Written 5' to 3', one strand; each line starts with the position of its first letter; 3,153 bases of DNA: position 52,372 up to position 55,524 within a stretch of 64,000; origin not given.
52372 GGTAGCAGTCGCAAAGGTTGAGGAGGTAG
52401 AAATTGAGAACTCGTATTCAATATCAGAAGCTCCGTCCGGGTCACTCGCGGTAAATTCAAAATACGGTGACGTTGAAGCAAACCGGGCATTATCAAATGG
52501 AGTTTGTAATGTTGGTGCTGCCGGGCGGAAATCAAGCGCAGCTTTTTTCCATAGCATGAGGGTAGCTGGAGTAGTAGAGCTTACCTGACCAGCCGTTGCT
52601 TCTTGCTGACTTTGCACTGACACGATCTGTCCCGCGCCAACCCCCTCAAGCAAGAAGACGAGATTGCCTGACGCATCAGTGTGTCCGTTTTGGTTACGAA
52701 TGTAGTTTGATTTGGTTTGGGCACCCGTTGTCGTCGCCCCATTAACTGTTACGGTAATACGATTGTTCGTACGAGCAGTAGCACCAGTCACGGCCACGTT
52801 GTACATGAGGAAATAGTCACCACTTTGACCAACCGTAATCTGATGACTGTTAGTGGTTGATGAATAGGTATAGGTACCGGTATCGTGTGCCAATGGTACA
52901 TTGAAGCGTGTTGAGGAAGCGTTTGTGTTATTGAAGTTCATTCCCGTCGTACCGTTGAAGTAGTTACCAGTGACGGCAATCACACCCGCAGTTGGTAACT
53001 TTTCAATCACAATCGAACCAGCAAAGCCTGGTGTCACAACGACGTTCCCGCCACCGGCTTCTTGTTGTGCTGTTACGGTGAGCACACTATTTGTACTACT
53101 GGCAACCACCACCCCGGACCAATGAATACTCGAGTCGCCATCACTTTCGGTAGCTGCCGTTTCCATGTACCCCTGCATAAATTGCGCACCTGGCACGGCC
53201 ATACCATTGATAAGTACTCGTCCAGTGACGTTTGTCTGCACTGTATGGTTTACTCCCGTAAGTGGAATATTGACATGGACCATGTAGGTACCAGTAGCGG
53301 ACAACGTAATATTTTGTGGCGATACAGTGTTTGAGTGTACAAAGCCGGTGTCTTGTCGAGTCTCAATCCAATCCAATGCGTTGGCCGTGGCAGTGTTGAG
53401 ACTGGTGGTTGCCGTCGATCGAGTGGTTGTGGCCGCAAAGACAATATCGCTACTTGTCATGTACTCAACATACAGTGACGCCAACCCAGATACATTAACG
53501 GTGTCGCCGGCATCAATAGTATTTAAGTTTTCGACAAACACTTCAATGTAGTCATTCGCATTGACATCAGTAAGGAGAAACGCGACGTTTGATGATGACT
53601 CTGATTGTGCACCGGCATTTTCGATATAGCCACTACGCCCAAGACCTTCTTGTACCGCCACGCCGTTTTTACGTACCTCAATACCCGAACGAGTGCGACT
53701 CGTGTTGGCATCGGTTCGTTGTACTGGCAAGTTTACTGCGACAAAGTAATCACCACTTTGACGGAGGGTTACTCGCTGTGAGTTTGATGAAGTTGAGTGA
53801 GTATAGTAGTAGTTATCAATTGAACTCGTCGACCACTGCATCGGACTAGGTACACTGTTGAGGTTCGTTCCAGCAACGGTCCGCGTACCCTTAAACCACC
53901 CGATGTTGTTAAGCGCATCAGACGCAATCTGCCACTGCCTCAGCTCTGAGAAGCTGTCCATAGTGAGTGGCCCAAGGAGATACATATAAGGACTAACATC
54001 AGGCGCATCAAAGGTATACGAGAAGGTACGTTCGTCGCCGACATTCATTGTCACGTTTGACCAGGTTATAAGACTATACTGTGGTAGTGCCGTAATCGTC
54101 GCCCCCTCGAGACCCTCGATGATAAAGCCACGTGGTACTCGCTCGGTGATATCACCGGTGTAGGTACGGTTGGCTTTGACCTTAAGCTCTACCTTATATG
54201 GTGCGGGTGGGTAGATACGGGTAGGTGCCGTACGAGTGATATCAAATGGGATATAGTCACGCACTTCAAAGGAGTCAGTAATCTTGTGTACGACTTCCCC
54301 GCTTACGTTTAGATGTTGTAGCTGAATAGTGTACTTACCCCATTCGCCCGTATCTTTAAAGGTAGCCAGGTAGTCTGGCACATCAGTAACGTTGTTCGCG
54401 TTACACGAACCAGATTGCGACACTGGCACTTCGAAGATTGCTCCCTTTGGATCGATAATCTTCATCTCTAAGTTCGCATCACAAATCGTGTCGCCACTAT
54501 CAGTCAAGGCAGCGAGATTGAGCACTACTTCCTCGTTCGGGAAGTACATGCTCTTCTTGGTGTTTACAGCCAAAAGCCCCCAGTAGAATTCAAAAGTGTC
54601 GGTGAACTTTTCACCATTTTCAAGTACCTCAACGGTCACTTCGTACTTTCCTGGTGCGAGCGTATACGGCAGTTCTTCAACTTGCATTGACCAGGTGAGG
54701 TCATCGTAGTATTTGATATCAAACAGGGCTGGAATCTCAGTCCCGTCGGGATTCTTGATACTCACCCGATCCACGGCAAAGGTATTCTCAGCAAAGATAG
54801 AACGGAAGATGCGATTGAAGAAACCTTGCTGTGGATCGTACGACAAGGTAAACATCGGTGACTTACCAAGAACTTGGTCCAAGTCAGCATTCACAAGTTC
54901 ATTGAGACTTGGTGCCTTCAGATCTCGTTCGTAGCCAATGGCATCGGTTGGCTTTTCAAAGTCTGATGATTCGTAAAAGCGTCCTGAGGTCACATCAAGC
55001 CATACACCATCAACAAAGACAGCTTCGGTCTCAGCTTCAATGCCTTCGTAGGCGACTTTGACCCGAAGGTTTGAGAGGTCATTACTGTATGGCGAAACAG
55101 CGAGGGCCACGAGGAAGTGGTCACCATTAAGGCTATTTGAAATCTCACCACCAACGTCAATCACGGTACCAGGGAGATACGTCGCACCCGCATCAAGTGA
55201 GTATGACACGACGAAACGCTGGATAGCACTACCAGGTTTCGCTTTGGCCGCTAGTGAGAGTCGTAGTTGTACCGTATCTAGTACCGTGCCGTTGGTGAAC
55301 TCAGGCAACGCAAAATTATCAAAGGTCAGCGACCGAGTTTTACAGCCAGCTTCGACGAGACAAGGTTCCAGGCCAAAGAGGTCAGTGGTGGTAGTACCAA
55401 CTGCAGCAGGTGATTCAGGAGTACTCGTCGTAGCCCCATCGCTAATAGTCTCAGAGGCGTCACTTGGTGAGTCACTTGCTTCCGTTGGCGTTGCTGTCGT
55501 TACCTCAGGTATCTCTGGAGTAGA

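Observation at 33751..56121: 7456-aa single-ORF surface protein with DUF2341+LamG pairs, beta-helix repeat arrays and ~900-aa internal tandem duplications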

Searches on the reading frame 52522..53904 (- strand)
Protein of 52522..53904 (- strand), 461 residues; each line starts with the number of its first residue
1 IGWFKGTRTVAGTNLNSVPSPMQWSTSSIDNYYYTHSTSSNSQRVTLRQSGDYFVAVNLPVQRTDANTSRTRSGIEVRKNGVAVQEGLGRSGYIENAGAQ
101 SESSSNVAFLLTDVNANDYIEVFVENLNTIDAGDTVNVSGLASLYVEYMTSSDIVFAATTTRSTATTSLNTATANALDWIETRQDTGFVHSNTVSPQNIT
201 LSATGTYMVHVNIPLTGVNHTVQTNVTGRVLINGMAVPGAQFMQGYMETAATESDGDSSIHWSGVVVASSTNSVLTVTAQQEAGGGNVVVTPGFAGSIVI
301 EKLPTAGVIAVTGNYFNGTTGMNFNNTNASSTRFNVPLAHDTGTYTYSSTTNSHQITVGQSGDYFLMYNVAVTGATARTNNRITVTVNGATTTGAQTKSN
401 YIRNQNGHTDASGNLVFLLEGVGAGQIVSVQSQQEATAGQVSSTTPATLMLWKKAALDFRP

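Call 7: search_protein_families(library=pfam, proteins=[window:52522-53904:-], max_evalue=1)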
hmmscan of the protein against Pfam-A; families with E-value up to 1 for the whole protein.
window:52522-53904:- (461 aa): 1 family
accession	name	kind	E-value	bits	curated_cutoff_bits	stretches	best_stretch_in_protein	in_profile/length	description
PF18573.7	BclA_C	-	4.4e-08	33.5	38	2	324-451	3-124/128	BclA C-terminal domain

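Call 45: search_protein_families(library=phrogs, proteins=[window:52522-53904:-], max_evalue=0.001)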
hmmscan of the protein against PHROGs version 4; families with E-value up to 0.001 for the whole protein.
window:52522-53904:- (461 aa): 0 families

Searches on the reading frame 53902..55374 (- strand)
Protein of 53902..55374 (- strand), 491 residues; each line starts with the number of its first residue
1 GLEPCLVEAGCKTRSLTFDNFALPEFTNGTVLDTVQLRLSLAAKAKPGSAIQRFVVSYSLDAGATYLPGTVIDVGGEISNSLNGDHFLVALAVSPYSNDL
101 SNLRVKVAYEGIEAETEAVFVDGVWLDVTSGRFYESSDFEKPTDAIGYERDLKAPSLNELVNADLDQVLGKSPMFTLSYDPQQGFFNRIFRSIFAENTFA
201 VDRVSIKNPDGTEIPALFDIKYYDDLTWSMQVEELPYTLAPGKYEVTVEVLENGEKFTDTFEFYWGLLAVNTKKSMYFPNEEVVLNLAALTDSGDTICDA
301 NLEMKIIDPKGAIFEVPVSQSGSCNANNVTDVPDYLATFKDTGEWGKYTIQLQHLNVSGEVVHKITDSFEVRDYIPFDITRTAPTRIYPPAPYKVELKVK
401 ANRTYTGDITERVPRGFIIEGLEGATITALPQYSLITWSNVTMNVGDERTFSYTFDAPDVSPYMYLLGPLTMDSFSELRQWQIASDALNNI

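Call 7: search_protein_families(library=pfam, proteins=[window:53902-55374:-], max_evalue=1)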
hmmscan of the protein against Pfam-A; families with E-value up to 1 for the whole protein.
window:53902-55374:- (491 aa): 4 families
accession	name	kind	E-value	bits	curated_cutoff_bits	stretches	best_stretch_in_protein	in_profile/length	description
PF01835.25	MG2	-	0.031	15.1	32.8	1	271-352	5-80/96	MG2 domain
PF22021.2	RbmA-like_FnIII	-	0.092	13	27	0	338-364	77-104/111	RbmA-like, FnIII domain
PF16967.11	TcfC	-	0.1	12.6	29.4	0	238-255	40-57/68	E-set like domain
PF13426.13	PAS_9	-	0.13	13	27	1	158-220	21-81/103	PAS domain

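Call 45: search_protein_families(library=phrogs, proteins=[window:53902-55374:-], max_evalue=0.001)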
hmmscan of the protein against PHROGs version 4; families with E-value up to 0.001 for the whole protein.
window:53902-55374:- (491 aa): 0 families
